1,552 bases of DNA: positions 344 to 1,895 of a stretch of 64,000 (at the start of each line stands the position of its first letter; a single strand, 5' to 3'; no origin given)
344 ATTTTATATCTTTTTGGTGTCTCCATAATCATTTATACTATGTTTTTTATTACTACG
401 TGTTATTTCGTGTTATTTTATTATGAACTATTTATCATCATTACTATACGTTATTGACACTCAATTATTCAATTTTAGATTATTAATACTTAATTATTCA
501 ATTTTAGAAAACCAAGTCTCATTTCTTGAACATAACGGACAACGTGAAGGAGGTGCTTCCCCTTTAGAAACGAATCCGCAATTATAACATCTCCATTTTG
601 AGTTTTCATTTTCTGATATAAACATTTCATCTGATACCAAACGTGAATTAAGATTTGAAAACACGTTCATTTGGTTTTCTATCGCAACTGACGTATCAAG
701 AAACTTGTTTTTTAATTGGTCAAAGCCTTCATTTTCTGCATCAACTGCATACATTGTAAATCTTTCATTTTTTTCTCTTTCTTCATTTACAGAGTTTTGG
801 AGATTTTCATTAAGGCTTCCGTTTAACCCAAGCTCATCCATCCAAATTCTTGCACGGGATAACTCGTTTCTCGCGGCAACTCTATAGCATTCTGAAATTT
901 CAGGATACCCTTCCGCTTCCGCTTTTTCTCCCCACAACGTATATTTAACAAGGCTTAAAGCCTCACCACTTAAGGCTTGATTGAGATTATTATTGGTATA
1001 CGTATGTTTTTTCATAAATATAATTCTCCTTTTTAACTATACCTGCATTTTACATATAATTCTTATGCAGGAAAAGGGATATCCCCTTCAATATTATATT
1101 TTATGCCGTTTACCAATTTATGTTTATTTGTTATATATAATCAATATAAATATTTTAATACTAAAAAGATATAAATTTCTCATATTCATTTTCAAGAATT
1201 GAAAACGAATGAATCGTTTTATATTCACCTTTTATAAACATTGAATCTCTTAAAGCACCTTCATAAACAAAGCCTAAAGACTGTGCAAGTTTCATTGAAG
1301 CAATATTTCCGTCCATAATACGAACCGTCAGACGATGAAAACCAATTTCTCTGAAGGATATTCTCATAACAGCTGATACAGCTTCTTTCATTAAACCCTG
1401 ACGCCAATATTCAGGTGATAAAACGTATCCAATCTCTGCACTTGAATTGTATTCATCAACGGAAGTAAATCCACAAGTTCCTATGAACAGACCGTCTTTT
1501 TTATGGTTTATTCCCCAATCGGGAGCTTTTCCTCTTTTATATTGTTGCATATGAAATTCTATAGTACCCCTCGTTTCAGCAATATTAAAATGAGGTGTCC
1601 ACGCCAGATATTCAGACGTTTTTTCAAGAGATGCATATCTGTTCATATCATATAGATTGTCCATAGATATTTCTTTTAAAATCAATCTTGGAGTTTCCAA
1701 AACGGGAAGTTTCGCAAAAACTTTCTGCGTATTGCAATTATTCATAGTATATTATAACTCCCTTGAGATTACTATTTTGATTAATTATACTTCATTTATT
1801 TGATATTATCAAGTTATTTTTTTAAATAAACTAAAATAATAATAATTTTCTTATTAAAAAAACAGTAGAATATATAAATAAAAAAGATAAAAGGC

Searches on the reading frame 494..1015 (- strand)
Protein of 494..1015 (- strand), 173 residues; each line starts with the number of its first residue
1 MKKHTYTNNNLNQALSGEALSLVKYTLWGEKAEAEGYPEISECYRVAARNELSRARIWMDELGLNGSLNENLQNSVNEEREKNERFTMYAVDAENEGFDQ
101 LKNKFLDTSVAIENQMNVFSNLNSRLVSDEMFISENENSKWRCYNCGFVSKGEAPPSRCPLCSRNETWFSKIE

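Call 32: search_protein_families(library=ncbifam, proteins=[window:494-1015:-], max_evalue=0.00001)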
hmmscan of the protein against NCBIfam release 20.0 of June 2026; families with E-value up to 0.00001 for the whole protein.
window:494-1015:- (173 aa): 2 families
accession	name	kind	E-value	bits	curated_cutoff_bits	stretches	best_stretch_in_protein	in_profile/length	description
NF045767.1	RuberyRbr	equivalog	4.7e-29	101.8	200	1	3-171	5-189/194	rubrerythrin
NF045783.1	Nigrythrn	equivalog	3e-14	53.6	340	0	7-51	29-73/202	nigerythrin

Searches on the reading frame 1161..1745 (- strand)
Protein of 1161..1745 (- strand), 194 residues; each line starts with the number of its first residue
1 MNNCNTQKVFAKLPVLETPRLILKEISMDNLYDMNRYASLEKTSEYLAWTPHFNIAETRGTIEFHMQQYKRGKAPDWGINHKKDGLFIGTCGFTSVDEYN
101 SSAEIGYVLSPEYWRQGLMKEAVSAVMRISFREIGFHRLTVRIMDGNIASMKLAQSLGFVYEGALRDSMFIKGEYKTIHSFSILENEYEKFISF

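Call 32: search_protein_families(library=ncbifam, proteins=[window:1161-1745:-], max_evalue=0.00001)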
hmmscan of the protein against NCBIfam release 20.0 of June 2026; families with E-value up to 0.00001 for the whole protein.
window:1161-1745:- (194 aa): 4 families
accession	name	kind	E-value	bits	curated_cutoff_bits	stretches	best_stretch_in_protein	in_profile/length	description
NF007539.0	PRK10151.1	equivalog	3.1e-14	53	184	1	46-181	38-172/179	50S ribosomal protein L7/L12-serine acetyltransferase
NF008072.0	PRK10809.1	equivalog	9.6e-10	38.5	190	1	62-178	63-180/194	ribosomal protein S5-alanine N-acetyltransferase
TIGR03585.1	PseH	equivalog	1.7e-09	37.9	93.1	1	83-181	58-155/156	UDP-4-amino-4,6-dideoxy-N-acetyl-beta-L-altrosamine N-acetyltransferase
NF011709.0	PRK15130.1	equivalog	2.3e-09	37.3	218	1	85-188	66-169/186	spermidine N1-acetyltransferase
